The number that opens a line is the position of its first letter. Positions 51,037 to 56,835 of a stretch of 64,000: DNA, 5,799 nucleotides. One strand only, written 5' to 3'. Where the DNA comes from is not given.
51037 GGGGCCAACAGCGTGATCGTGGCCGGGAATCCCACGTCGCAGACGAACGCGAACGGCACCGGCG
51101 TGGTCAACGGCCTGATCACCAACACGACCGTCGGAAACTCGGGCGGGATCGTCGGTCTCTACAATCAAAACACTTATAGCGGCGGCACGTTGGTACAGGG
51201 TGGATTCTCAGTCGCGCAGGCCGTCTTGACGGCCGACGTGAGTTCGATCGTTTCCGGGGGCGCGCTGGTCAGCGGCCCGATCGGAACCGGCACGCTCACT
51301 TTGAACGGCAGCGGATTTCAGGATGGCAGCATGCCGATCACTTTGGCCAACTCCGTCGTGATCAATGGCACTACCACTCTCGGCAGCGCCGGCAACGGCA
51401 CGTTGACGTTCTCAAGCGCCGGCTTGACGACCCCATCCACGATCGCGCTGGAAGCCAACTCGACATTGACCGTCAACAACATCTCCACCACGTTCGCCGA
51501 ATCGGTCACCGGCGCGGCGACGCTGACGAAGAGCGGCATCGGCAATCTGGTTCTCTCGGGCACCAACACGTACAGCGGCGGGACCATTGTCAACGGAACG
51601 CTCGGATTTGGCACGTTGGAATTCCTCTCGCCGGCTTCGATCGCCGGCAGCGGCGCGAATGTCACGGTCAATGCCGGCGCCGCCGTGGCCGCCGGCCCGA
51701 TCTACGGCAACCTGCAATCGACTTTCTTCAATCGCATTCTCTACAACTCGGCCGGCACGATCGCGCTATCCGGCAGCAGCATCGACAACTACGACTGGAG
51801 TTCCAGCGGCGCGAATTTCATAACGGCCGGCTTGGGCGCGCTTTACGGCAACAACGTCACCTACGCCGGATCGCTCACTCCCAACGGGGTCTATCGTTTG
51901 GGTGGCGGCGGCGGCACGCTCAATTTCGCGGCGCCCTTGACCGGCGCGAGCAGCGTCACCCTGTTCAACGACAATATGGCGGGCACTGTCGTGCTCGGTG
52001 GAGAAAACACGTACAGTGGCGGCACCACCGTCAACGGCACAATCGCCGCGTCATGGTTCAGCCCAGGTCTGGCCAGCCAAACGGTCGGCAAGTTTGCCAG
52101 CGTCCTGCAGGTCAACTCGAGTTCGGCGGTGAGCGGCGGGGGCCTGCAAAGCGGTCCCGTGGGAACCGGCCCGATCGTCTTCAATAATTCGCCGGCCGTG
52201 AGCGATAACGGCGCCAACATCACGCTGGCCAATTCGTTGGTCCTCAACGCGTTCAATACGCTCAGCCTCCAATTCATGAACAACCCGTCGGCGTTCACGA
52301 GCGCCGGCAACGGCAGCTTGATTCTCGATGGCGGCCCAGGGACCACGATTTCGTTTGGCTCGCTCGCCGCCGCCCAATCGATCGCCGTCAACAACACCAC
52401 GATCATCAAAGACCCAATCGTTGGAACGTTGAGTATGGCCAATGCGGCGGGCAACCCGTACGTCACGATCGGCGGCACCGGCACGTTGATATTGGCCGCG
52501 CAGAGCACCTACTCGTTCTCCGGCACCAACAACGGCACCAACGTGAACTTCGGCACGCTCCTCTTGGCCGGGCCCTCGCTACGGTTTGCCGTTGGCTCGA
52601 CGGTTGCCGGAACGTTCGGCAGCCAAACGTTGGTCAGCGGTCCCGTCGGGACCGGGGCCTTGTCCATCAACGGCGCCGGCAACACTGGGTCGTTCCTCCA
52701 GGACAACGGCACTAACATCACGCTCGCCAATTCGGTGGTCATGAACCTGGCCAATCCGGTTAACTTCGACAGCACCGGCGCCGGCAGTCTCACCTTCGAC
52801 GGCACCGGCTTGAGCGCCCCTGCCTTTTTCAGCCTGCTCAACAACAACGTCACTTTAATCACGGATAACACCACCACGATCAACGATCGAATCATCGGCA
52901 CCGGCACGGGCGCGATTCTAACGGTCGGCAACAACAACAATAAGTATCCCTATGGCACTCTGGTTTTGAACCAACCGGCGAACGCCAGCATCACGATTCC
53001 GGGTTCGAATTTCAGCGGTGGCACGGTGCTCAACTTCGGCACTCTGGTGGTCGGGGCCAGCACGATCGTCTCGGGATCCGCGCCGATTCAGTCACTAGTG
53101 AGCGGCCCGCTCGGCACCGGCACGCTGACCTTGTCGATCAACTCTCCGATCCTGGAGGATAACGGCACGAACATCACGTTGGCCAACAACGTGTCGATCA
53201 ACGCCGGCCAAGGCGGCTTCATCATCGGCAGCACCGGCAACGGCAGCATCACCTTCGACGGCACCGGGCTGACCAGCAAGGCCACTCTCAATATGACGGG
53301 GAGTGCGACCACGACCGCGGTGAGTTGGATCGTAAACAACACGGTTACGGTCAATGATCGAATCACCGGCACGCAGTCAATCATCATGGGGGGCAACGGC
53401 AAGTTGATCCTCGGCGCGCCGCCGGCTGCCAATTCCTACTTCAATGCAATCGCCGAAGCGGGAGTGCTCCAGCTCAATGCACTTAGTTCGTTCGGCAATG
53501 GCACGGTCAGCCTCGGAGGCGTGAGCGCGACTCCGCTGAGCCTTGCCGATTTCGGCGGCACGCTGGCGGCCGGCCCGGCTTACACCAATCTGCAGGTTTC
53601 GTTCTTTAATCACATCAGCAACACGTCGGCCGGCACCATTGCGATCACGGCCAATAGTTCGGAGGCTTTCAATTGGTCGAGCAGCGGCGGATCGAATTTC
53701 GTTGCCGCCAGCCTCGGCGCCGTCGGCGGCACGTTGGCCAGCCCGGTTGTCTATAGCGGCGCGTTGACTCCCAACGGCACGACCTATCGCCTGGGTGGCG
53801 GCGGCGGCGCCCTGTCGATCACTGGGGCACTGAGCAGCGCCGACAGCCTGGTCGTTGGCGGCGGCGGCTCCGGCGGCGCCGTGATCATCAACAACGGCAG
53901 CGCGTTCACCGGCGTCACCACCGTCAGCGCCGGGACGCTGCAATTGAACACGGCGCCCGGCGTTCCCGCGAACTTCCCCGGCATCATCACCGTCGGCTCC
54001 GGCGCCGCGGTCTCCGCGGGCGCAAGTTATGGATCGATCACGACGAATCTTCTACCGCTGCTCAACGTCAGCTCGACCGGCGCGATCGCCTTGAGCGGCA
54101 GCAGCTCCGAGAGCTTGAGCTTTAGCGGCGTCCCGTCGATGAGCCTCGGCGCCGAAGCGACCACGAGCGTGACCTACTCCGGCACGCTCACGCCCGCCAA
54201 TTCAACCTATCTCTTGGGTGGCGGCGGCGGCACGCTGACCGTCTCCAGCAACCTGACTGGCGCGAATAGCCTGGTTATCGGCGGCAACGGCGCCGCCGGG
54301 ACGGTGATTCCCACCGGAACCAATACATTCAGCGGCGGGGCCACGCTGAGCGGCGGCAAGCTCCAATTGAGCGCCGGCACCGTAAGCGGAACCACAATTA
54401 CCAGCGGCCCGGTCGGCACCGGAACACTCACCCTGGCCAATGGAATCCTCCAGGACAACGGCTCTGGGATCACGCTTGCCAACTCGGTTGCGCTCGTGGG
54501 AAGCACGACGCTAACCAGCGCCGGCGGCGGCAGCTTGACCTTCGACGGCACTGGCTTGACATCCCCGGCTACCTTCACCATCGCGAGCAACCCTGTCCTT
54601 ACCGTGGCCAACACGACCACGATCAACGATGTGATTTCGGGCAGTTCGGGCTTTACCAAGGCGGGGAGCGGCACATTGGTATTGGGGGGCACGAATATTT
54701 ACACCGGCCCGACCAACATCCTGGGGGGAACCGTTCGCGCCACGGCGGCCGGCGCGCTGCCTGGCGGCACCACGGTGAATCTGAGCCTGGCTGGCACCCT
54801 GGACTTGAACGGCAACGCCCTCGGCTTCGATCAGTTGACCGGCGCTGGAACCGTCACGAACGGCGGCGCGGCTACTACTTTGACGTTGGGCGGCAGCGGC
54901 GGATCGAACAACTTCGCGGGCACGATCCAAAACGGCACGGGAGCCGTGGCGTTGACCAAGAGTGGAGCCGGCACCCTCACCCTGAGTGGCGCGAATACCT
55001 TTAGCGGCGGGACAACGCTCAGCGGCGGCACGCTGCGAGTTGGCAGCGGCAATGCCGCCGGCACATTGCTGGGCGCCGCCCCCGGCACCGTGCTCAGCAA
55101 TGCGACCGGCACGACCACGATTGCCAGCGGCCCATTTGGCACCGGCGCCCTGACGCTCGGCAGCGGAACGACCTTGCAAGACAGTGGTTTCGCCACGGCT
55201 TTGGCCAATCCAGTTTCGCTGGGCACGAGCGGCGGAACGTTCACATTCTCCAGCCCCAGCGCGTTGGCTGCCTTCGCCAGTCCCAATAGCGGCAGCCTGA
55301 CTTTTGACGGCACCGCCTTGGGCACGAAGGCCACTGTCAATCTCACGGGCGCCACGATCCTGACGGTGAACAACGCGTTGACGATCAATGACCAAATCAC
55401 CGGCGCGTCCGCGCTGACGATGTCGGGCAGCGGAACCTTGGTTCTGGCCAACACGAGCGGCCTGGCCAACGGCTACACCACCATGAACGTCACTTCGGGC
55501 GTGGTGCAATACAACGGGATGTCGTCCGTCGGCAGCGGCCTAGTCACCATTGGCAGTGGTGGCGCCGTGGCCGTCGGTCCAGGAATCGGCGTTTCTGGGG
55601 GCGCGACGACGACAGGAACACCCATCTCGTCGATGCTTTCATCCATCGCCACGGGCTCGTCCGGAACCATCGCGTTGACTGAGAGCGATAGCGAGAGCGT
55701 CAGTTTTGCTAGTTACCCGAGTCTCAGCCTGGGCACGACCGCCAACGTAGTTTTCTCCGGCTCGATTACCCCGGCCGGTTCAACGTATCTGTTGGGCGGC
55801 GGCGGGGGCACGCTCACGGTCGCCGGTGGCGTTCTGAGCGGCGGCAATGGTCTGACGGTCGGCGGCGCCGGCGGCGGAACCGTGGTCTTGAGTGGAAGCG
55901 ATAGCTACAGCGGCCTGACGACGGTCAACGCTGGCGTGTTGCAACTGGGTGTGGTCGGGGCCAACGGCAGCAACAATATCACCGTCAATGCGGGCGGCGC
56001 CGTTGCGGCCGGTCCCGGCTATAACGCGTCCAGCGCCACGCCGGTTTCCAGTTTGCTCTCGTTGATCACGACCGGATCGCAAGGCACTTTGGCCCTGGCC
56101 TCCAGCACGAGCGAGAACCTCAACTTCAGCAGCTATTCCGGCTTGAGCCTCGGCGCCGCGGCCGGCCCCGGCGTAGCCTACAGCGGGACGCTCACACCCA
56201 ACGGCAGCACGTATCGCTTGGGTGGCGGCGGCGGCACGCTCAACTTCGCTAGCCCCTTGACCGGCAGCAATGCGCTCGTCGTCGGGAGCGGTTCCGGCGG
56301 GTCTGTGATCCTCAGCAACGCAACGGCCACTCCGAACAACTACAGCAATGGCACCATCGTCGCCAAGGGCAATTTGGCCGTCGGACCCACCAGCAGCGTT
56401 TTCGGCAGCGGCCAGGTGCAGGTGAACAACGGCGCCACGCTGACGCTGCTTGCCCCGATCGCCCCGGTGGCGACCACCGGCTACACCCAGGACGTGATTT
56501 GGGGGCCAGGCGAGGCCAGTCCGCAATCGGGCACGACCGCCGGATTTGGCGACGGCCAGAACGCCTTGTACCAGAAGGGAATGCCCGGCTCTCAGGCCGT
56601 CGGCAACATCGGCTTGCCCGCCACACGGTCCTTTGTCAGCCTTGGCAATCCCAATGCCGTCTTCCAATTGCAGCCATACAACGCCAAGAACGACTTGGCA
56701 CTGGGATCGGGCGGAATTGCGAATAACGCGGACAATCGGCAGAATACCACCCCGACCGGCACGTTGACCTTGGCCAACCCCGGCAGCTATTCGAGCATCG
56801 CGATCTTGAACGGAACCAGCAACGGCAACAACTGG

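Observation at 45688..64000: An 18.3-kb uninterrupted + strand ORF (more than 6,100 codons, still open at the window end) is missing from the ORF track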

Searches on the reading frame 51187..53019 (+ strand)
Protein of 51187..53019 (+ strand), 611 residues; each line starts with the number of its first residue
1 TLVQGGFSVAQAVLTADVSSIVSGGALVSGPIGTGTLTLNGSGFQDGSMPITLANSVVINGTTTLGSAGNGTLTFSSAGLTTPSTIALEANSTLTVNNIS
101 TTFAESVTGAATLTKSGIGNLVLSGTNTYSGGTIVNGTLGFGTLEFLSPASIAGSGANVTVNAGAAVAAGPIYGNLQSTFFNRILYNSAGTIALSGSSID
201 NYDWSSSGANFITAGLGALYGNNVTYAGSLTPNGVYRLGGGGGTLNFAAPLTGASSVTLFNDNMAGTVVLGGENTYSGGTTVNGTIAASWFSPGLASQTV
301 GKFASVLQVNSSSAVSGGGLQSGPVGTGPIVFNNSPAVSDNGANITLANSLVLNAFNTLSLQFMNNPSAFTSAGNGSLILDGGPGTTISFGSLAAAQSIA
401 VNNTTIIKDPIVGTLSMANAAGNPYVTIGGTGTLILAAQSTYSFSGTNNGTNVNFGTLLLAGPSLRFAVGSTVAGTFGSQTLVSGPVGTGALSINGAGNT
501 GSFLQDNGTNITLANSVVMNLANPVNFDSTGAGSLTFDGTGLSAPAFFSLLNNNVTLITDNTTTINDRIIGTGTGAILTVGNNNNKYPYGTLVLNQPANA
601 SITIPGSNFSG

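Call 19: search_protein_families(library=pfam, proteins=[window:51187-53019:+], max_evalue=1)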
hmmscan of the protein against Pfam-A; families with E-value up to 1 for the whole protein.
window:51187-53019:+ (611 aa): 1 family
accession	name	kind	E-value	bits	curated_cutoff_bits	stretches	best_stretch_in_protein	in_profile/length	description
PF12951.13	PATR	-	9.9e-09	35.5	27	2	113-137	1-25/30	Passenger-associated-transport-repeat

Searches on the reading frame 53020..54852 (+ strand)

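Call 19: search_protein_families(library=pfam, proteins=[window:53020-54852:+], max_evalue=1)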
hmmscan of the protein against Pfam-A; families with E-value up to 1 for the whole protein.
window:53020-54852:+ (611 aa): 2 families
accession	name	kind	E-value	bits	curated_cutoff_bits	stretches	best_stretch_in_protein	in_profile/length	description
PF12951.13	PATR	-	7.5e-10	39.1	27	3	545-573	1-29/30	Passenger-associated-transport-repeat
PF09244.16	Suc_Porlyase_C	-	0.87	10.5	23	0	65-94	4-33/67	Sucrose phosphorylase, C-terminal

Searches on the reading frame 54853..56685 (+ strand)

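Call 19: search_protein_families(library=pfam, proteins=[window:54853-56685:+], max_evalue=1)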
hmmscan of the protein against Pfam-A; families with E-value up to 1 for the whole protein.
window:54853-56685:+ (611 aa): 1 family
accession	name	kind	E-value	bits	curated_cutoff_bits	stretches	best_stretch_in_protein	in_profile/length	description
PF12951.13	PATR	-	7.6e-17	61.5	27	3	34-63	1-30/30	Passenger-associated-transport-repeat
